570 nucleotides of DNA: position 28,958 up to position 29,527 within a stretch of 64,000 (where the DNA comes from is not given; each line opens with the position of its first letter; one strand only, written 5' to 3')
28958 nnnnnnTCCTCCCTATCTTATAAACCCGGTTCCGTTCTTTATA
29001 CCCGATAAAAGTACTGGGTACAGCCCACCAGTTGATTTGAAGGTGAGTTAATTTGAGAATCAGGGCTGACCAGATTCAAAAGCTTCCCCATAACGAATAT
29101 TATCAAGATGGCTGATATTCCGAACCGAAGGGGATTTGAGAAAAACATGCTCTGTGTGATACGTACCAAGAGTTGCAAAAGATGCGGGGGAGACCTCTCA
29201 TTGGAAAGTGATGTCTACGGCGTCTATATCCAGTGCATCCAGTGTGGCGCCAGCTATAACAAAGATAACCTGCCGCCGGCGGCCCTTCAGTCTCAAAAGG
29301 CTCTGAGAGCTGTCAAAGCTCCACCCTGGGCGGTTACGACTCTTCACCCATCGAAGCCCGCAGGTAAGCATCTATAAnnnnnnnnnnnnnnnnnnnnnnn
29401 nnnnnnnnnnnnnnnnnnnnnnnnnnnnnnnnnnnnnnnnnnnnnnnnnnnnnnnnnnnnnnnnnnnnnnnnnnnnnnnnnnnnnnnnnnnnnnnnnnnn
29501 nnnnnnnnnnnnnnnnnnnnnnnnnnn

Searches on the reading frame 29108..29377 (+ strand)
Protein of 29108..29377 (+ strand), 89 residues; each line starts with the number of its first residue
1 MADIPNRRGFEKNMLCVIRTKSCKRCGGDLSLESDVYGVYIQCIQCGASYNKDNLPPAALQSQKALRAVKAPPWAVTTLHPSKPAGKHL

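Call 20: search_protein_families(library=pfam, proteins=[window:29108-29377:+], max_evalue=0.00001)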
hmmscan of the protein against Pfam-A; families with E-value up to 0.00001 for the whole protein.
window:29108-29377:+ (89 aa): 1 family
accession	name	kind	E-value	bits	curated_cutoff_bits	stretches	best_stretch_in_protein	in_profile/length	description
PF24042.1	DUF7351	-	1.9e-06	28.2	31.2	1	21-70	2-51/177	Domain of unknown function (DUF7351)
